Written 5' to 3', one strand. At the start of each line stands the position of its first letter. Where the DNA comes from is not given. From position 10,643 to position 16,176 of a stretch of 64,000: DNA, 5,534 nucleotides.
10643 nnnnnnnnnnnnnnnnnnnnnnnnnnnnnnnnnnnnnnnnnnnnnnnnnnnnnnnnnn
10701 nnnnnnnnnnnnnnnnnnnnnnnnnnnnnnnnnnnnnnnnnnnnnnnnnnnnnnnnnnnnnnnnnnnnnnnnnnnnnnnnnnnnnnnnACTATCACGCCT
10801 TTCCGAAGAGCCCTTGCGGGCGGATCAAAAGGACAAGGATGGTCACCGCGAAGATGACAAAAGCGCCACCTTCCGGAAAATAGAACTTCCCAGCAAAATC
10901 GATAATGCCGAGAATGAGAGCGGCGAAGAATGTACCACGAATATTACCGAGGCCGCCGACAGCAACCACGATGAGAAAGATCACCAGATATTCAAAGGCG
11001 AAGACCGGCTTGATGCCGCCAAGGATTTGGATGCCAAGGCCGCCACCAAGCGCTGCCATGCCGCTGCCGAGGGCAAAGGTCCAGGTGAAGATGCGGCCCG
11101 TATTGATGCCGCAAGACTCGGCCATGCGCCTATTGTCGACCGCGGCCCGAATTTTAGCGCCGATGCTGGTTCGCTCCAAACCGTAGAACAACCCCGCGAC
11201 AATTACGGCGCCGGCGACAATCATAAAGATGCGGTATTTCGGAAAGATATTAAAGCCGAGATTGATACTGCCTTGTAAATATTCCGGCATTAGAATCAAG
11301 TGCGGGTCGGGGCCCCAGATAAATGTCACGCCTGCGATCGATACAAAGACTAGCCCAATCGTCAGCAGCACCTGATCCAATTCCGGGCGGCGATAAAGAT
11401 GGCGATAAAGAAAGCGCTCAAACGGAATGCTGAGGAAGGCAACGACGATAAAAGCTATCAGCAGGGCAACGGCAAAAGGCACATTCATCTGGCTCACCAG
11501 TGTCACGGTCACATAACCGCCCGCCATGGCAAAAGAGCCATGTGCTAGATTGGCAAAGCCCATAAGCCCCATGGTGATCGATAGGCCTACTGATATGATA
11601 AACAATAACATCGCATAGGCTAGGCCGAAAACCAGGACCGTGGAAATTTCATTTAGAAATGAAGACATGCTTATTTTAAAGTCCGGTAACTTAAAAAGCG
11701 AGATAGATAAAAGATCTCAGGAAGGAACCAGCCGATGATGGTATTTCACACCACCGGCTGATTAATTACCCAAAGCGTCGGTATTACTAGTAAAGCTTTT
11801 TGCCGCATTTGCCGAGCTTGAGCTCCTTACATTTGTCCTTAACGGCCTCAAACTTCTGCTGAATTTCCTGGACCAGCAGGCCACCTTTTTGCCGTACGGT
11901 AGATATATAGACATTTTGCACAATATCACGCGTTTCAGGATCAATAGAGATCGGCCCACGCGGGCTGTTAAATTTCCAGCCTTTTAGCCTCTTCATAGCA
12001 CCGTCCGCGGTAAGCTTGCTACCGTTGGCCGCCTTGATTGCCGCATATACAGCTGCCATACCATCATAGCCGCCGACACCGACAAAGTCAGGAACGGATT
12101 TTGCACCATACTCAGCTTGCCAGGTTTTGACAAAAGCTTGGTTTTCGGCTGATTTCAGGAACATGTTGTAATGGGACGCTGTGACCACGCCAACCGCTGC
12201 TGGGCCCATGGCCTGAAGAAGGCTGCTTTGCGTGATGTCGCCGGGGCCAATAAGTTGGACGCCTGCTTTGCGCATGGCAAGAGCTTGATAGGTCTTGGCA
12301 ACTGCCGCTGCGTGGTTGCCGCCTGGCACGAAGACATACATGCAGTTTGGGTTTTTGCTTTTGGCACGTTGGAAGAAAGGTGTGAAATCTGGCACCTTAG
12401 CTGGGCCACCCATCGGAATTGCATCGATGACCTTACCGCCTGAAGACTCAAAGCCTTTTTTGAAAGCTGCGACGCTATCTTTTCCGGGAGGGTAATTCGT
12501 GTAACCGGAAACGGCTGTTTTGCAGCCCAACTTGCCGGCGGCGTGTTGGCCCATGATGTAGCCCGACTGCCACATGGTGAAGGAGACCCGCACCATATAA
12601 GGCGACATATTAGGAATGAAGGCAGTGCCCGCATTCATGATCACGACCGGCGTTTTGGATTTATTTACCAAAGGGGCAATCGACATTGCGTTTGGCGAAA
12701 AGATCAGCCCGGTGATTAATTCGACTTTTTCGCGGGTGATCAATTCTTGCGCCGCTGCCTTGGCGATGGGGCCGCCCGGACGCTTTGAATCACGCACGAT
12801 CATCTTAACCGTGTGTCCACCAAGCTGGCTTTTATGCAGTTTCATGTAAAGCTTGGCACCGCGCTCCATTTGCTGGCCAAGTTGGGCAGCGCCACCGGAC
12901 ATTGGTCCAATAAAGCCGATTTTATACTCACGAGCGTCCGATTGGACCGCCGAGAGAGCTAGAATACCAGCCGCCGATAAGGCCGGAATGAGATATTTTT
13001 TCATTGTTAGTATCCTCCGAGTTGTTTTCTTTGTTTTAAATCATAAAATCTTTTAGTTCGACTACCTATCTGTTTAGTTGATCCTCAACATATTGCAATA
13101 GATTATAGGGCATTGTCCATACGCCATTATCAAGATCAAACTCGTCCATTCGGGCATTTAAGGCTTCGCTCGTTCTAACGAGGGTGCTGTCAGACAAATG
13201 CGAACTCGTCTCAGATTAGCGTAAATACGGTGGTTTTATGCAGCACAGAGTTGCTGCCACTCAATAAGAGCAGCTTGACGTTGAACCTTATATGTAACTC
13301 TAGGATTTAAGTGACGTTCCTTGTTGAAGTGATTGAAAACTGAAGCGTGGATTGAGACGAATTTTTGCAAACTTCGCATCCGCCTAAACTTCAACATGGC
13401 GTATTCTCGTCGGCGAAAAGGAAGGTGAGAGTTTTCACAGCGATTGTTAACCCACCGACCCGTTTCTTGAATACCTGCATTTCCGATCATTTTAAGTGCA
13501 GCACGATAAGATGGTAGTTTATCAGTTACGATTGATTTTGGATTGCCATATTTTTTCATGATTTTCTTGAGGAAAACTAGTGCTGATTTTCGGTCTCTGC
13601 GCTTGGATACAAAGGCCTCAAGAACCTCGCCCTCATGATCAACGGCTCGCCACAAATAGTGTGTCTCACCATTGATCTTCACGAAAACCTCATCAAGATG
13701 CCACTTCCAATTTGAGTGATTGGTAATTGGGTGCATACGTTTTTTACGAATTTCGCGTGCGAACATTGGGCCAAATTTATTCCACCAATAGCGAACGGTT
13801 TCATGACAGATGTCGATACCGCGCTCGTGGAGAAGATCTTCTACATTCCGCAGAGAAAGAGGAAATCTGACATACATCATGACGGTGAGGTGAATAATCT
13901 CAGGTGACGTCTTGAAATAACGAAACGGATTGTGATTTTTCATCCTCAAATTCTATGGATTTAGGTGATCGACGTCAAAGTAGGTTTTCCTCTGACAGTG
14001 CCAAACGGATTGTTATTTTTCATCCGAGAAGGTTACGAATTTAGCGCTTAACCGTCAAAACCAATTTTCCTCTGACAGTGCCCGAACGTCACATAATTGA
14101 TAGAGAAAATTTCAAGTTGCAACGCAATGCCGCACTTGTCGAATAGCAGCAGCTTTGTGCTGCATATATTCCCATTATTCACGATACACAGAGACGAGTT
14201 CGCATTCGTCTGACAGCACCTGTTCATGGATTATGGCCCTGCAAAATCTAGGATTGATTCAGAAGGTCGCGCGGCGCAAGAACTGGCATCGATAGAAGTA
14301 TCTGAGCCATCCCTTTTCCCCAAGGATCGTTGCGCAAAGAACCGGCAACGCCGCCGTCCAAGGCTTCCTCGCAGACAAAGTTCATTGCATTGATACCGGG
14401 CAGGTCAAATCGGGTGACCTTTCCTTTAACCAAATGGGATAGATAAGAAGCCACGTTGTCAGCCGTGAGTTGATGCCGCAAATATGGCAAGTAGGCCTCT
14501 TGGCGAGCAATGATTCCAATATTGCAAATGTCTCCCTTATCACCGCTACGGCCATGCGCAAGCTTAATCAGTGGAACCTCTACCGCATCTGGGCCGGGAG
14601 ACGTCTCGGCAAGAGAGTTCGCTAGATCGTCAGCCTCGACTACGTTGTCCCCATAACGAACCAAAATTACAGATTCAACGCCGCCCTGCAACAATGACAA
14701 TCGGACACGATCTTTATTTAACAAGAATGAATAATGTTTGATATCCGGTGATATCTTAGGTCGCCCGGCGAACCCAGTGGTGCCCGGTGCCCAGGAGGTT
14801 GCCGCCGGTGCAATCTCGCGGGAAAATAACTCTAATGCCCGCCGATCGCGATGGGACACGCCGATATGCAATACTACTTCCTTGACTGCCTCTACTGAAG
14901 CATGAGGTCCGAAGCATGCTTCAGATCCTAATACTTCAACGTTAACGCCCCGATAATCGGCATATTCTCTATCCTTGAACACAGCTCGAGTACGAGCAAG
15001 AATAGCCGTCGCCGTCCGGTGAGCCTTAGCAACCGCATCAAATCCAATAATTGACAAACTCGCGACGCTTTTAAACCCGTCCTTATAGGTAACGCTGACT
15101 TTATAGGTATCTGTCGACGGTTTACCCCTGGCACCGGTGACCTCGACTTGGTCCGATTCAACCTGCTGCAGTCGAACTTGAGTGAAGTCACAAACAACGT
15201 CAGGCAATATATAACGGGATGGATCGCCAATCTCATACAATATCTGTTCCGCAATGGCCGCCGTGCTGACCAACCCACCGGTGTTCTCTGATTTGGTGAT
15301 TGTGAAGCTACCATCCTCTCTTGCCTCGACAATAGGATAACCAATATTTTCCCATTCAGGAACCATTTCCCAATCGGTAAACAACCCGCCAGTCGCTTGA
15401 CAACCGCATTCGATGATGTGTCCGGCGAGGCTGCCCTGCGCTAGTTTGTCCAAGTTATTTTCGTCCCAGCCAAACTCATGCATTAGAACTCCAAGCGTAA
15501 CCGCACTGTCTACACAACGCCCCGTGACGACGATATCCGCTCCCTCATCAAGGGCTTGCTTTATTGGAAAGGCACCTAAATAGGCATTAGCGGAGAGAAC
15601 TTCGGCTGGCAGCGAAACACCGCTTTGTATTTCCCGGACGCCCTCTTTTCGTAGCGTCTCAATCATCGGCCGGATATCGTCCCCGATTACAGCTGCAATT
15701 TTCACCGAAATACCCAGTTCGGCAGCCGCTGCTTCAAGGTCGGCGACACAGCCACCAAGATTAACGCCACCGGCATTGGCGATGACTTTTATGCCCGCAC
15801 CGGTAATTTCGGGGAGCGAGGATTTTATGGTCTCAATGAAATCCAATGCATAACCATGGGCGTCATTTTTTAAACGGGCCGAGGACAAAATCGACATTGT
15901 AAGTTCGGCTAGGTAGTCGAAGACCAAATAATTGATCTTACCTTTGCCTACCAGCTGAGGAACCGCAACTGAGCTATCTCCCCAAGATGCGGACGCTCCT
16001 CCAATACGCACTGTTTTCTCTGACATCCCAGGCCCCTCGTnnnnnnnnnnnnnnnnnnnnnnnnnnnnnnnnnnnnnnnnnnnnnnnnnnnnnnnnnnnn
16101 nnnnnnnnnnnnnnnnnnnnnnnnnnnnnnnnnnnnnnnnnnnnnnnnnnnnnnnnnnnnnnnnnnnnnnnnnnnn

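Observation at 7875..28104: ~20-kb integrase-less mosaic island bounded by 114-bp direct repeats containing the tRNA-Ser(CGA) 3' end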

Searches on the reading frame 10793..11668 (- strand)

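Call 8: search_protein_families(library=pfam, proteins=[window:10793-11668:-])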
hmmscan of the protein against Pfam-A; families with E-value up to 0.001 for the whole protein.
window:10793-11668:- (291 aa): 1 family
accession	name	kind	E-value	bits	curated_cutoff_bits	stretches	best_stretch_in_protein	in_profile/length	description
PF02653.21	BPD_transp_2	-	1.8e-32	113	26.8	1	12-280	2-269/269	Branched-chain amino acid transport system / permease component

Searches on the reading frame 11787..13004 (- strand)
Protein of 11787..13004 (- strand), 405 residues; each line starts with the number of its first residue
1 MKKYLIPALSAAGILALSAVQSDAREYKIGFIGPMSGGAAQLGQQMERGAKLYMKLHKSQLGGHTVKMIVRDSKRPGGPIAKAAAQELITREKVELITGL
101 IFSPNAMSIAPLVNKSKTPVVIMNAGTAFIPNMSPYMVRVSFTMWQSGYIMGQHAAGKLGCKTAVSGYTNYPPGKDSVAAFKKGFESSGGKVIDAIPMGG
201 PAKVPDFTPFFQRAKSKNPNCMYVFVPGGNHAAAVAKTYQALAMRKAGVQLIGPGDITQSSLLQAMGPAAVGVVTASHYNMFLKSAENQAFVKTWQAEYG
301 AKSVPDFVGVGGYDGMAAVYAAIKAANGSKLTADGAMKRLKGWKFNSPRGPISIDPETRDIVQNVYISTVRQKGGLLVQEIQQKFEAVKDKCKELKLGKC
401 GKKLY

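Call 8: search_protein_families(library=pfam, proteins=[window:11787-13004:-])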
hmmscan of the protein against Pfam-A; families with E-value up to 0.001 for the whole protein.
window:11787-13004:- (405 aa): 3 families
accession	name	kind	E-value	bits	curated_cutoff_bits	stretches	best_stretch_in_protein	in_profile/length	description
PF13458.12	Peripla_BP_6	-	1e-60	206.7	31.7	1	27-374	2-342/343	Periplasmic binding protein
PF13433.12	Peripla_BP_5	-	5.4e-19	69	27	1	28-376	2-342/363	Periplasmic binding protein domain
PF01094.35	ANF_receptor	-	8.6e-05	22.2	25.4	1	58-340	17-310/353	Receptor family ligand binding region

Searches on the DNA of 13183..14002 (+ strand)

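Call 62: search_dna_similar(query=window:13183-14002:+, collection=plasmids, mode=distant, max_rows=8)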
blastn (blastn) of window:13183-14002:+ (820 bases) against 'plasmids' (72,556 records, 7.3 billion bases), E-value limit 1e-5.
Records with a match: 45; places in all: 79; records where one place covers at least 80% of the query: 2.
Best place of each record, by identity: 80-90% 1; 60-80% 44.
By first word of the organism name: Streptomyces 26; Mesorhizobium 3; Ochrobactrum 3; Rhodococcus 3; Sulfitobacter 1; Ruegeria 1; Octadecabacter 1; Pseudorhodobacter 1; Sphingomonas 1; Novosphingobium 1; and 4 more.
By predicted mobility (MOB-suite, as given by PLSDB): mobilizable 22; non-mobilizable 20; conjugative 3.
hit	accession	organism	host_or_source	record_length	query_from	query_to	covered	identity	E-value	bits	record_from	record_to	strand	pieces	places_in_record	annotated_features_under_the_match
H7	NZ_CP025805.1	Sulfitobacter sp. SK012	Marine Sediment,North Sea (sediment)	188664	1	746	91%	67.7%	4e-61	242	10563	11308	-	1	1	IS6 family transposase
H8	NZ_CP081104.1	Ruegeria conchae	-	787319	1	722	88%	66.1%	2e-39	171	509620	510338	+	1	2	IS6 family transposase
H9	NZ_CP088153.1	Mesorhizobium mediterraneum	Cicer arietinum L.,cell culture,radical ...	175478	130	764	77%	69.7%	2e-70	273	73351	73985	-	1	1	IS6 family transposase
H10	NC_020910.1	Octadecabacter arcticus 238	150 km offshore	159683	129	763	77%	69.1%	2e-59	238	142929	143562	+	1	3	none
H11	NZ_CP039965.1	Pseudorhodobacter turbinis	single bacterial isolate,Turban shell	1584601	129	746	75%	69.4%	2e-59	237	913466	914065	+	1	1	record has no annotation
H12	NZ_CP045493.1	Mesorhizobium sp. NBSH29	pure culture,nutrient broth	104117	373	746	46%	68.1%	2e-21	111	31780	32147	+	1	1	none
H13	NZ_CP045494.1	Mesorhizobium sp. NBSH29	pure culture,nutrient broth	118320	373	746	46%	68.1%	2e-21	111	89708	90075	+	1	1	none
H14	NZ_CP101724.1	Sphingomonas sp. NY01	-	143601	427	746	39%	68.1%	1e-22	115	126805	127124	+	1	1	IS6 family transposase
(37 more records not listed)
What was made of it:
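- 13183..14002 (-): Complete IS6-family insertion sequence (b), with transposase at 13236-13949 and ends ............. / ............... Distant matches are annotated as IS6 family transposase on Sulfitobacter, Ruegeria and Mesorhizobium plasmids (call 62).
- Closest known: IS6/IS26-family composite. Different: The nearest annotated relatives are only about 67% identical (call 62).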

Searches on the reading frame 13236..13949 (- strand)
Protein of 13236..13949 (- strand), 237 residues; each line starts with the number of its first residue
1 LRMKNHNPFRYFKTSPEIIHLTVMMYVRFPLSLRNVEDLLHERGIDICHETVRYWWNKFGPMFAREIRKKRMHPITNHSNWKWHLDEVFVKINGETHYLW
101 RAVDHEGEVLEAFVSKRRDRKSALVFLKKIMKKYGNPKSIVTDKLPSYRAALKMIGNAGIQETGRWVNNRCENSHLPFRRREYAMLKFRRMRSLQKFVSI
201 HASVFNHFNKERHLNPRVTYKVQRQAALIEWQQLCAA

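Call 8: search_protein_families(library=pfam, proteins=[window:13236-13949:-])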
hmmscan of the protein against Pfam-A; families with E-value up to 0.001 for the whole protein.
window:13236-13949:- (237 aa): 2 families
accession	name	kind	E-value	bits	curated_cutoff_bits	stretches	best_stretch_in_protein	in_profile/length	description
PF13610.12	DDE_Tnp_IS240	-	3.3e-43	147.6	27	1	80-209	1-137/139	DDE domain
PF00665.32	rve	-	2.8e-07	31.2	32.6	1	77-161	2-93/102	Integrase core domain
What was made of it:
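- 13183..14002 (-): Pfam DDE_Tnp_IS240, E=3e-43 (call 8).
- Checked: The interval also holds a complete IS6-family element at 13183-14002 (transposase 13236-13949, Pfam DDE_Tnp_IS240 E=3e-43, call 8) and five more IS6 fragments.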

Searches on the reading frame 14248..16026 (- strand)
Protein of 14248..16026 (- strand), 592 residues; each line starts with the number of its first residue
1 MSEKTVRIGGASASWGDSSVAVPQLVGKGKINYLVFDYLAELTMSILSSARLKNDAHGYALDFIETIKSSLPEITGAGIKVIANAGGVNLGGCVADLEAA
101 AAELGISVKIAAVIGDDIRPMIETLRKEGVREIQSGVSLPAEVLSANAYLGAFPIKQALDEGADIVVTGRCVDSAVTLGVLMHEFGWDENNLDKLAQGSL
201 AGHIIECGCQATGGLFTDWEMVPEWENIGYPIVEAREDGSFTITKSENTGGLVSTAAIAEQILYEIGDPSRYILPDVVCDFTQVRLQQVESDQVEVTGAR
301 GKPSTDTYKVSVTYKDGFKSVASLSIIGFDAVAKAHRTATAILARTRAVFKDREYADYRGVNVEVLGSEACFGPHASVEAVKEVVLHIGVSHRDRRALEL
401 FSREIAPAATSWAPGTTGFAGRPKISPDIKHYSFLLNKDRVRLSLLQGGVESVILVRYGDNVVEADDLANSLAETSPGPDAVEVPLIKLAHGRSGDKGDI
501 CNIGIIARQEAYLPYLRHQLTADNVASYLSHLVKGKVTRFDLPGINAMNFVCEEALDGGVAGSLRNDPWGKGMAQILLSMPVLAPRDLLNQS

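Call 8: search_protein_families(library=pfam, proteins=[window:14248-16026:-])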
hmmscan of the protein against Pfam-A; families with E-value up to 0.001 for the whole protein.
window:14248-16026:- (592 aa): 2 families
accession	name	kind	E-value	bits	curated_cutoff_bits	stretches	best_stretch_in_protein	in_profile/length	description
PF07287.17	AtuA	-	6.1e-139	464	22.8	1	6-442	1-432/437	Acyclic terpene utilisation family protein AtuA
PF23544.1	AtuA_ferredoxin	-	2e-30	105.8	27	1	484-582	1-112/113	AtuA ferredoxin-like domain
